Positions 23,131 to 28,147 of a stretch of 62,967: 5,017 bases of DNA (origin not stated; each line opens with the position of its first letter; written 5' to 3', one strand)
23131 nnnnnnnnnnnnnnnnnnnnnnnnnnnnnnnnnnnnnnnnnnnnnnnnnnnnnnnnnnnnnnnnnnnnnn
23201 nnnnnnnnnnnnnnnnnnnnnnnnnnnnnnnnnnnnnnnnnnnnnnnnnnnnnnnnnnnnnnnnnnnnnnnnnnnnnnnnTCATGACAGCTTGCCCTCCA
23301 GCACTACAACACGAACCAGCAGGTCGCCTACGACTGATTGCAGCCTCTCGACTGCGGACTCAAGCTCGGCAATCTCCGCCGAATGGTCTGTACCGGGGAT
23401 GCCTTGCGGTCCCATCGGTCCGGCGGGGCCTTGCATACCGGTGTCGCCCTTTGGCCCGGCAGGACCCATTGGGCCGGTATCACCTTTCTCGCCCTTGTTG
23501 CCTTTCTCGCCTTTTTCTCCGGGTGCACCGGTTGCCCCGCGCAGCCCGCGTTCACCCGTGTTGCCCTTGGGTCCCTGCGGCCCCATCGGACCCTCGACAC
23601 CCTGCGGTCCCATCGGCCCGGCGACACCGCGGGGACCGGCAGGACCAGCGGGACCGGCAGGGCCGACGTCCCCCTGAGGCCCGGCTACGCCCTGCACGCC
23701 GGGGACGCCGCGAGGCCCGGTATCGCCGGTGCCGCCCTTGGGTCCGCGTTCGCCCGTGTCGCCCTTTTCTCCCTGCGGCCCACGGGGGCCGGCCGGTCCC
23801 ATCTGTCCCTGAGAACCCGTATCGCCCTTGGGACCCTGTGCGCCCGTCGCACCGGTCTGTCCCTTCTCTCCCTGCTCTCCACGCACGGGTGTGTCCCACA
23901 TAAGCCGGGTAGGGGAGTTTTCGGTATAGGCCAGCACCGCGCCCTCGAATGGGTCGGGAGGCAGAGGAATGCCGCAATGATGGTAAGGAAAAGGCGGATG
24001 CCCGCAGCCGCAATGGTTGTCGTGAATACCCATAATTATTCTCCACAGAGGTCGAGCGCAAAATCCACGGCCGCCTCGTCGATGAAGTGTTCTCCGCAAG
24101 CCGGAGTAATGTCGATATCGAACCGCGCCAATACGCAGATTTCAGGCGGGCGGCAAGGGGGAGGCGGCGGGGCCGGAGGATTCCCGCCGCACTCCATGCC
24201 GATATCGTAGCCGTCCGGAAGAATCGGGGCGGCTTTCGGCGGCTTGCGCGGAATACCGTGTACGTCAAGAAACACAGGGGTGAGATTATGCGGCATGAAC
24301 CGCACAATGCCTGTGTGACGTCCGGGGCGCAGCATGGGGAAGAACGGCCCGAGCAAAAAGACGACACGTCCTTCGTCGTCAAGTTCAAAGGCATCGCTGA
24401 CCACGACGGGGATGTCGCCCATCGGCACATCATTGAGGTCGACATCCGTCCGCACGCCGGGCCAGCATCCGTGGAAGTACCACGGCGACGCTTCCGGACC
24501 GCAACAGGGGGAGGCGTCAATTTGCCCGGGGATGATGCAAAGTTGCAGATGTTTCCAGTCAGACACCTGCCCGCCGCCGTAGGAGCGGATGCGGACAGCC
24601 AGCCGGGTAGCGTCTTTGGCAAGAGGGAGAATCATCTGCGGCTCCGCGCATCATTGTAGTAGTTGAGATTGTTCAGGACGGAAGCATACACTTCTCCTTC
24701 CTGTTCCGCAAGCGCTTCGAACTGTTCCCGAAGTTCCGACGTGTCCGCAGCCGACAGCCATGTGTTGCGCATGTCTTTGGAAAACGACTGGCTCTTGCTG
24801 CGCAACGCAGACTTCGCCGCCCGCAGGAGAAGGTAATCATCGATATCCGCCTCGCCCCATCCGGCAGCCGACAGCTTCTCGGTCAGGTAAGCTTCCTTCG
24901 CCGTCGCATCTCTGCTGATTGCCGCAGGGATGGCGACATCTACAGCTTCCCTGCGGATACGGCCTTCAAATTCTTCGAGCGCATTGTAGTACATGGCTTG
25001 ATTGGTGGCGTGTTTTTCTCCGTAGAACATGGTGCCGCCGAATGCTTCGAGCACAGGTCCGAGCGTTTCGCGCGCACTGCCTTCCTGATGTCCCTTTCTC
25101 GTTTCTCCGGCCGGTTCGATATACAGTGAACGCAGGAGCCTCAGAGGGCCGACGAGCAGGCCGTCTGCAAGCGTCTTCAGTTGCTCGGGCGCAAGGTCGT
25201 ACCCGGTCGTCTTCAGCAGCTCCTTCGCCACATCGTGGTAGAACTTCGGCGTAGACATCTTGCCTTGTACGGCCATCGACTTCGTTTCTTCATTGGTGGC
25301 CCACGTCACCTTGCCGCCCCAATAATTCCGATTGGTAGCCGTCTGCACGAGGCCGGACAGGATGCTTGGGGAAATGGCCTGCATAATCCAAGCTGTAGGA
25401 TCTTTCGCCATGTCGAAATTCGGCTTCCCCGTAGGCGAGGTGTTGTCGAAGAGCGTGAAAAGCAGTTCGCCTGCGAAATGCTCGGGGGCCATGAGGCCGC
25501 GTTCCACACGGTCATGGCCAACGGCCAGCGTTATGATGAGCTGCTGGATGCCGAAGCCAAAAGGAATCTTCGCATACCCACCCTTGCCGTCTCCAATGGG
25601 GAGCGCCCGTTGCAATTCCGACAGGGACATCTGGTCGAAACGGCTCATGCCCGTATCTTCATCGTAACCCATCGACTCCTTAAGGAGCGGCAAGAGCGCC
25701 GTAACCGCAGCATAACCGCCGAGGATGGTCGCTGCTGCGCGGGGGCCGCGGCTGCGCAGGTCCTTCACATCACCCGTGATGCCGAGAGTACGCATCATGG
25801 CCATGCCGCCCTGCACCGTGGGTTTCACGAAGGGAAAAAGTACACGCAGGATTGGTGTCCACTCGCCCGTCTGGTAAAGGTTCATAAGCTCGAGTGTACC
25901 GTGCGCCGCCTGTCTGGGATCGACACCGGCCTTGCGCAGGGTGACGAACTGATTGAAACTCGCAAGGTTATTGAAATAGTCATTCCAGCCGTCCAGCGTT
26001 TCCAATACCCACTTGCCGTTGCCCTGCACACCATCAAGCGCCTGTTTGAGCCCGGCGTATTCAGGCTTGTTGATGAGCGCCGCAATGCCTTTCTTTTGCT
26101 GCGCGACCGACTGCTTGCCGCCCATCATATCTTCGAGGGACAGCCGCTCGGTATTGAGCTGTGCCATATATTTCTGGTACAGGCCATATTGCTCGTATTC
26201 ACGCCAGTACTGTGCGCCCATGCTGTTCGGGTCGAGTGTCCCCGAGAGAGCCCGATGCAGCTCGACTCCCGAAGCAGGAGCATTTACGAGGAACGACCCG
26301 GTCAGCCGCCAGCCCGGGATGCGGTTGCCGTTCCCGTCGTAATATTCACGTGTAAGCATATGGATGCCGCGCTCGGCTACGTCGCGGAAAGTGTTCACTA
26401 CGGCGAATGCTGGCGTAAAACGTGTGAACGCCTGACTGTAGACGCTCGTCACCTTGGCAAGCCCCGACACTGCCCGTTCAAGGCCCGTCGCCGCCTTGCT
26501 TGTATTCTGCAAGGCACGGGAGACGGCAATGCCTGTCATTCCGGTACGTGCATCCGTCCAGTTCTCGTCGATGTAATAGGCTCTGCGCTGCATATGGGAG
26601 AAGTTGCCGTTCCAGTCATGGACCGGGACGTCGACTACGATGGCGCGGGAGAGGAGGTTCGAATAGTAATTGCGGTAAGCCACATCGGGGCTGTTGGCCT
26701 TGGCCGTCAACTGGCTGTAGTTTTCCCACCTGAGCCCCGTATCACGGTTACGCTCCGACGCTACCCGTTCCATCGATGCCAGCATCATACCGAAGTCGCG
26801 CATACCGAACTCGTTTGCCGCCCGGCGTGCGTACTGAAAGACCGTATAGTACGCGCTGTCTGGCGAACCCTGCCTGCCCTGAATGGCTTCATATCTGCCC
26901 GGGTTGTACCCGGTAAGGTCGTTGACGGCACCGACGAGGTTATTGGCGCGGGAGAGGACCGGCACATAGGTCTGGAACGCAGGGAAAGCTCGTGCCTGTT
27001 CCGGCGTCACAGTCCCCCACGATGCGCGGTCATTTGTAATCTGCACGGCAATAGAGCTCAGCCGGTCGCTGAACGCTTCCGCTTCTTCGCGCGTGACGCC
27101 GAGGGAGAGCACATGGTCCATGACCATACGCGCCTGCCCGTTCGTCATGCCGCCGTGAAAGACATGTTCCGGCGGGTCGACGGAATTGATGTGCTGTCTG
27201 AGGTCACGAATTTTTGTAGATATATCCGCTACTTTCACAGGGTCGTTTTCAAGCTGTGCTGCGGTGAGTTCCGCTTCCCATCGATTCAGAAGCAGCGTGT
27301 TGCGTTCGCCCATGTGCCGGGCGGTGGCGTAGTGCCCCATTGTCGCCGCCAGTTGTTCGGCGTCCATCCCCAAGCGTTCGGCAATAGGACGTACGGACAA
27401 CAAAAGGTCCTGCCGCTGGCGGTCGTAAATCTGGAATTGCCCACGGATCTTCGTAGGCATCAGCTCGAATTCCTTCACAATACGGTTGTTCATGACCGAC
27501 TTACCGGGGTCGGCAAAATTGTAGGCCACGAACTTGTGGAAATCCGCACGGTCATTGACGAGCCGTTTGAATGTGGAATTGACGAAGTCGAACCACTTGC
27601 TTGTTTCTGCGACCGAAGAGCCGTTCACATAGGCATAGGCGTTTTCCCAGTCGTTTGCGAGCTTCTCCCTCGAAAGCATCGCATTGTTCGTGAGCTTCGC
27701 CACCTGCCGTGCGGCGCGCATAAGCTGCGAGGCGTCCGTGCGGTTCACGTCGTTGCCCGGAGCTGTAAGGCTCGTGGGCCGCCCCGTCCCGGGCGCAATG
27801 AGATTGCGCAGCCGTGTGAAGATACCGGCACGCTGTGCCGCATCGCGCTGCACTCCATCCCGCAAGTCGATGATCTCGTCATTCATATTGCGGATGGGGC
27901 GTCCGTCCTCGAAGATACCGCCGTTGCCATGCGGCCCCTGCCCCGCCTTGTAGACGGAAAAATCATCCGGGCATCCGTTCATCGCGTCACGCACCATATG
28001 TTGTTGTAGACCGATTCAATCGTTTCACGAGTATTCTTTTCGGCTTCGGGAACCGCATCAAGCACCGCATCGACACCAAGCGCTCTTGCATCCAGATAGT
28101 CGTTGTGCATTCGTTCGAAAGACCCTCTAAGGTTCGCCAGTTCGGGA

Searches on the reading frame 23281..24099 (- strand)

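Call 9: search_protein_families(library=pfam, proteins=[window:23281-24099:-], max_evalue=0.01)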
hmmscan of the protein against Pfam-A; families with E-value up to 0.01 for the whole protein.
window:23281-24099:- (272 aa): 1 family
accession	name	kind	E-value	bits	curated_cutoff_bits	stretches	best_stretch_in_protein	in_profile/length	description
PF01391.23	Collagen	-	3.9e-27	94.2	27.2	1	73-129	3-59/60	Collagen triple helix repeat (20 copies)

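Call 10: search_protein_families(library=phrogs, proteins=[window:23281-24099:-], max_evalue=0.001)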
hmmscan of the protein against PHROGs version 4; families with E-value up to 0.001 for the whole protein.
window:23281-24099:- (272 aa): 43 families (the best 25 are shown)
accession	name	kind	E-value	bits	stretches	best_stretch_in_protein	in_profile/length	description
phrog_6320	-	tail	6.3e-38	132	2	73-170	109-206/745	tail fiber protein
phrog_5073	-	tail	6e-36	125.5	2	73-167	260-354/519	tail fiber protein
phrog_819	-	tail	6.3e-35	121.6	2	135-236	476-577/1024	tail protein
phrog_366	-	tail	2.5e-28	100.8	3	158-235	309-386/474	tail fiber protein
phrog_10972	-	tail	1.2e-27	98.3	3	133-201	156-224/343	tail fiber protein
phrog_8745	-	tail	1.2e-27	96.8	2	155-240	1407-1492/1803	tail fiber protein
phrog_1658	-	unknown function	1.7e-23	84.6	3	136-203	42-109/239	-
phrog_1806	-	tail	2.7e-23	83.7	2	63-185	101-230/276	collagen like minor tail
phrog_3420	-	unknown function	2.2e-20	72.9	2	70-179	236-349/929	-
phrog_38806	-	unknown function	1.7e-18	68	2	164-237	67-143/285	-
phrog_28263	-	tail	3.5e-18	65.3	1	70-239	588-760/1400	tail fiber protein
phrog_38766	-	head and packaging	2.2e-17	63.8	3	176-238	100-162/478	virion structural protein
phrog_33406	-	tail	2.1e-16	60.4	3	105-193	186-274/651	tail fiber protein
phrog_34916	-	tail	3.1e-16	60.6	2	88-140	32-84/124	tail fiber protein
phrog_29268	-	unknown function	7.9e-16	58.3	3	127-237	414-524/653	-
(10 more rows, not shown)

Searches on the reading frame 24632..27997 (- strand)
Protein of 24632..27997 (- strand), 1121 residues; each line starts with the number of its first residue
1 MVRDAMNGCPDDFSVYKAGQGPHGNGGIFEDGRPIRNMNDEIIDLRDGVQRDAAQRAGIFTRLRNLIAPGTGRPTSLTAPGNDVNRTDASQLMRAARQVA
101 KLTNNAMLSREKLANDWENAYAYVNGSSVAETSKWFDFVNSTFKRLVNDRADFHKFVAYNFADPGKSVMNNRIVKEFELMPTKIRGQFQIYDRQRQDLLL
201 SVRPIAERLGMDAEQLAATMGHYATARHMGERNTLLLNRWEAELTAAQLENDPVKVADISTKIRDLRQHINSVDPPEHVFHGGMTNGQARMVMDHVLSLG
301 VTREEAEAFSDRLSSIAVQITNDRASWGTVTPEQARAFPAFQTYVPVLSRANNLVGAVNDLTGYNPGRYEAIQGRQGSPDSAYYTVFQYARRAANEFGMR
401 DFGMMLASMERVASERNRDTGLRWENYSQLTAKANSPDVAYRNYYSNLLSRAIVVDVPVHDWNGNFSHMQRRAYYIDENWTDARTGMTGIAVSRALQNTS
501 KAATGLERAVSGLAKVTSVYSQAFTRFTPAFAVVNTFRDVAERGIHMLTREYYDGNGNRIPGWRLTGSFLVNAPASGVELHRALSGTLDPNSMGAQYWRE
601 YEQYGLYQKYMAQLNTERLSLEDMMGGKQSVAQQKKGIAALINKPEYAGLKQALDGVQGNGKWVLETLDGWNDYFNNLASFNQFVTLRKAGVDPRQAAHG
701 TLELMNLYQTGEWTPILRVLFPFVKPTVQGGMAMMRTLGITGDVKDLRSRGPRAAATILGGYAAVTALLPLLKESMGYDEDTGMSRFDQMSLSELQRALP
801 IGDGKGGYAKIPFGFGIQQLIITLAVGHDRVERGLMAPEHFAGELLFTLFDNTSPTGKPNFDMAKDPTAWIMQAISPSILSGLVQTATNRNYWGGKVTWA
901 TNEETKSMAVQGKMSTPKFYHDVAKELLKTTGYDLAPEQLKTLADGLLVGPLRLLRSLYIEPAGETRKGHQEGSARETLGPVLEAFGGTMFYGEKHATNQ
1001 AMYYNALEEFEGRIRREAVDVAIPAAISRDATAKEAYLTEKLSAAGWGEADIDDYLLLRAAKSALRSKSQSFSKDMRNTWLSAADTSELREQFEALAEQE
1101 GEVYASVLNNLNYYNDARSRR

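Call 9: search_protein_families(library=pfam, proteins=[window:24632-27997:-], max_evalue=0.01)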
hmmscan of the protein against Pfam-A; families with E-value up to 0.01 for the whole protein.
window:24632-27997:- (1121 aa): 1 family
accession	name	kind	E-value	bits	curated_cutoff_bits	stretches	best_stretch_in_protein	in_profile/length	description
PF18857.6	LPD38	-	1.5e-15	58.3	27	1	786-960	3-170/189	Large polyvalent protein associated domain 38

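Call 10: search_protein_families(library=phrogs, proteins=[window:24632-27997:-], max_evalue=0.001)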
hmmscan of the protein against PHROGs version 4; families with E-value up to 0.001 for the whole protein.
window:24632-27997:- (1121 aa): 0 families
